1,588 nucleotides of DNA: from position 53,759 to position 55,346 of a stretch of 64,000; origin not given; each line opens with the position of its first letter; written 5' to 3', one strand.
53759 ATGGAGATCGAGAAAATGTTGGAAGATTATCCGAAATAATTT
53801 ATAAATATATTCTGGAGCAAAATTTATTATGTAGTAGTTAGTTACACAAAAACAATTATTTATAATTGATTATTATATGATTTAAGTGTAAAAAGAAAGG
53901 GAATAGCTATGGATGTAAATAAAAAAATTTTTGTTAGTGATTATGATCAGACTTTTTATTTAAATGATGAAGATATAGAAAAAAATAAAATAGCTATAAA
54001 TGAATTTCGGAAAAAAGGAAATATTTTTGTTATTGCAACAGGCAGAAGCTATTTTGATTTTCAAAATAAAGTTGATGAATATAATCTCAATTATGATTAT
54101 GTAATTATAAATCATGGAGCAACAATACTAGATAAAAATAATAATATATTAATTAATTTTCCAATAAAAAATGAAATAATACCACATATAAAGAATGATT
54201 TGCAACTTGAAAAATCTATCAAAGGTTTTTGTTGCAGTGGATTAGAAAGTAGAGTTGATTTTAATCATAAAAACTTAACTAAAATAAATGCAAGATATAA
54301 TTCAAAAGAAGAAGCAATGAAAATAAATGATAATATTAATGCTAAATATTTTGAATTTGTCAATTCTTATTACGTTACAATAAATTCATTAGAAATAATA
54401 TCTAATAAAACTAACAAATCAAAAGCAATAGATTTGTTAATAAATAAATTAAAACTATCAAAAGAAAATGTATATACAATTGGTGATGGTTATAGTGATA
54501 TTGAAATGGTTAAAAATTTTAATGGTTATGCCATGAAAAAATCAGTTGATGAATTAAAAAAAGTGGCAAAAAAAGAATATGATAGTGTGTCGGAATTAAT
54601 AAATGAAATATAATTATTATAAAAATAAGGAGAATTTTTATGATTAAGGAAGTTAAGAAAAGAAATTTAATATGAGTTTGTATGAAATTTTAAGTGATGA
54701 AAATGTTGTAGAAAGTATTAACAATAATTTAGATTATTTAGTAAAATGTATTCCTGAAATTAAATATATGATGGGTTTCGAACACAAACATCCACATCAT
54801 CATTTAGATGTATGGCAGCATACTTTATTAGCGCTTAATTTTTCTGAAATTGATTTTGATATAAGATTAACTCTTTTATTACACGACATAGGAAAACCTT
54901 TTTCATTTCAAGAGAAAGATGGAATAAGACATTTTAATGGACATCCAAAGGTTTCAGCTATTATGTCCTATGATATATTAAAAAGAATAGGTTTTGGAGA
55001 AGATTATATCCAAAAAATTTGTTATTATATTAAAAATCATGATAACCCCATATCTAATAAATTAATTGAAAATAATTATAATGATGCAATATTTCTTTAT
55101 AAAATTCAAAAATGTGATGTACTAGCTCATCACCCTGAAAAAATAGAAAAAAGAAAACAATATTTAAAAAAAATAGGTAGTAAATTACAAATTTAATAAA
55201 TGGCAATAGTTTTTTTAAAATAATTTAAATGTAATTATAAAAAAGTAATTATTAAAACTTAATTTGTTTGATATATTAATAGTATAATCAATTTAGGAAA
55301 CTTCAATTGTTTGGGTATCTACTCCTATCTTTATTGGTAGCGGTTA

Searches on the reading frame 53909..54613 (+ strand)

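Call 4: search_protein_families(library=pfam, proteins=[window:53909-54613:+], max_evalue=0.1)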
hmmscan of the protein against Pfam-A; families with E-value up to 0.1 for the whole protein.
window:53909-54613:+ (234 aa): 4 families
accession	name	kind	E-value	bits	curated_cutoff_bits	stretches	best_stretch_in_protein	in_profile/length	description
PF08282.18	Hydrolase_3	-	4.8e-31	108.9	20.9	2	117-227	136-246/255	haloacid dehalogenase-like hydrolase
PF05116.19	S6PP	-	1.1e-11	45.2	20.3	1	5-204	2-201/247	Sucrose-6F-phosphate phosphohydrolase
PF00702.32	Hydrolase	-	0.00021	22.2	26.4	1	138-204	130-190/191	haloacid dehalogenase-like hydrolase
PF21141.3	T6PP_C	-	0.013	15.2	26.7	1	162-204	180-225/267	Trehalose-6-phosphate phosphatase, C-terminal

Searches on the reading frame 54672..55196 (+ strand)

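Call 4: search_protein_families(library=pfam, proteins=[window:54672-55196:+], max_evalue=0.1)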
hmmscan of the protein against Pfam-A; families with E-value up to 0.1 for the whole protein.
window:54672-55196:+ (174 aa): 1 family
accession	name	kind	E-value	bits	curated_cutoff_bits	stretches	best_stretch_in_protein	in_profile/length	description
PF01966.28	HD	-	2.2e-06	28.4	22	1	62-135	25-93/116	HD domain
